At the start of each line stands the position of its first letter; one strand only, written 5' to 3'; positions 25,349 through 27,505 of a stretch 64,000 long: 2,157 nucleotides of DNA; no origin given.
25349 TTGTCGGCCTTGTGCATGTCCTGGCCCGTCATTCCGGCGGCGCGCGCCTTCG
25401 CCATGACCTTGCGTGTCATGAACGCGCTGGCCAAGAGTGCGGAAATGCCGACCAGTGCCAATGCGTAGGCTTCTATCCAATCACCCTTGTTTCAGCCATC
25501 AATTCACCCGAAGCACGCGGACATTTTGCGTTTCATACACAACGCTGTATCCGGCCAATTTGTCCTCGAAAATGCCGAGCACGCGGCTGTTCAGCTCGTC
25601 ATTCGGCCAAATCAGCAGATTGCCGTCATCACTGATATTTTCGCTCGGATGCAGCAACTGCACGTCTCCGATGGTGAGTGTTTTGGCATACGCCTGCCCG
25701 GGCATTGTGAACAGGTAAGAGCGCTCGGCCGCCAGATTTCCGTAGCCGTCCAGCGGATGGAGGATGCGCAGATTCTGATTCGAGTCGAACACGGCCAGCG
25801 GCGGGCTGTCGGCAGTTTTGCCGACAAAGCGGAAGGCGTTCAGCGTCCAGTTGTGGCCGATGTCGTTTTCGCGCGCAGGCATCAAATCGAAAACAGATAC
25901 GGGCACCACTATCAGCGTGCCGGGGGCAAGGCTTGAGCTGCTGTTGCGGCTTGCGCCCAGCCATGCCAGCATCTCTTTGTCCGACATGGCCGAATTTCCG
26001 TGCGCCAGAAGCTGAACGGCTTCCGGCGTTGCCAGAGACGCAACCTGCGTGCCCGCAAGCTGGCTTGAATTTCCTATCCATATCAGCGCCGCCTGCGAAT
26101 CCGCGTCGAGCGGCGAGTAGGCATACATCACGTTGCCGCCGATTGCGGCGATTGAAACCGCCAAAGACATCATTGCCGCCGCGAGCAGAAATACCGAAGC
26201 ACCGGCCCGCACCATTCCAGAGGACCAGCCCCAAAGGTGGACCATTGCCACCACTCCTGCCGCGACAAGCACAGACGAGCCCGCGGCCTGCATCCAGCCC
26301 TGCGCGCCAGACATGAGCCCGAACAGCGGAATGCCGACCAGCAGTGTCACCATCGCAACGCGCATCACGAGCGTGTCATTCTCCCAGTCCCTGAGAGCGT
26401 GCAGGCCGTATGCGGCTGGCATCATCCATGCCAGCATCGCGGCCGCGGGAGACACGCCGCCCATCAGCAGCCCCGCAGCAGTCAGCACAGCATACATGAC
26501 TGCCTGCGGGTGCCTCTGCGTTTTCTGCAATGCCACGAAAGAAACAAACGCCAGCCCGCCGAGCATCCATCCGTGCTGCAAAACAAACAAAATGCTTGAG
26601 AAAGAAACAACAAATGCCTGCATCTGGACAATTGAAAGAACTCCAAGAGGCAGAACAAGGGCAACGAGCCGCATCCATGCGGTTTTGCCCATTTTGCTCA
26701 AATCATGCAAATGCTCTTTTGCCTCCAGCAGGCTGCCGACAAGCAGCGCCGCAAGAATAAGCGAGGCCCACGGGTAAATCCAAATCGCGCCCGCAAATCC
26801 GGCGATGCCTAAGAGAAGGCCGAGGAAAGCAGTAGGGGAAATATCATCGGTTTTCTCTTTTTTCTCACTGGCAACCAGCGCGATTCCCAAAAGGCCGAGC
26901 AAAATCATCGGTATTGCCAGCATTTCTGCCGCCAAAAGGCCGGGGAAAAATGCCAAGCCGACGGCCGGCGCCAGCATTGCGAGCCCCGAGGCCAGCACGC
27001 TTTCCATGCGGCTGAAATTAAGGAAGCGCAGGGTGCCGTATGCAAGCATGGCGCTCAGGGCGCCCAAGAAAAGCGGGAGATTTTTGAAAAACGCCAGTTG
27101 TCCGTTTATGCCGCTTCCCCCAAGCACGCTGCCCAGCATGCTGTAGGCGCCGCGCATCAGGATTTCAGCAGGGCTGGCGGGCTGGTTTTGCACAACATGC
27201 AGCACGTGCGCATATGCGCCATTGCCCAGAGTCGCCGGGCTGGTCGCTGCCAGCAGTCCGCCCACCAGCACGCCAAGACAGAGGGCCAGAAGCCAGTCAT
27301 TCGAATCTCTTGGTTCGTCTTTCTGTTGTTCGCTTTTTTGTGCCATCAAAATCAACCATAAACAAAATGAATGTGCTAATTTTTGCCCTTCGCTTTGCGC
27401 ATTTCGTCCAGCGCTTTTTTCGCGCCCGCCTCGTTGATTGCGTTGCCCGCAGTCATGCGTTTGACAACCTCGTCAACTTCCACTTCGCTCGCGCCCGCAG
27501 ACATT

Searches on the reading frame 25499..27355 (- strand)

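Call 67: search_protein_families(library=pfam, proteins=[window:25499-27355:-], max_evalue=0.01)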
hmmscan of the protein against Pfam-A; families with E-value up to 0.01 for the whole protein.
window:25499-27355:- (618 aa): 0 families

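Call 69: search_protein_families(library=ncbifam, proteins=[window:25499-27355:-], max_evalue=0.01)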
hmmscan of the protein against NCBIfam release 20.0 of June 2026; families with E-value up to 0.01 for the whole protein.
window:25499-27355:- (618 aa): 0 families

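Call 84: search_protein_families(library=pfam, proteins=[window:25499-27355:-], max_evalue=10)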
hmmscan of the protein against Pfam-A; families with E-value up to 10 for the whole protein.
window:25499-27355:- (618 aa): 3 families
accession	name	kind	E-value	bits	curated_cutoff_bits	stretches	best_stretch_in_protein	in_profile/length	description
PF19613.4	DUF6118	-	0.18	11.7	27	0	409-458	165-214/245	Family of unknown function (DUF6118)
PF21392.3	COQ9_N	-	0.78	10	27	0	361-386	7-30/31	Ubiquinone biosynthesis protein COQ9, N-terminal domain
PF14333.11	DUF4389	-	2.3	8.6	25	1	225-261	3-39/76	Domain of unknown function (DUF4389)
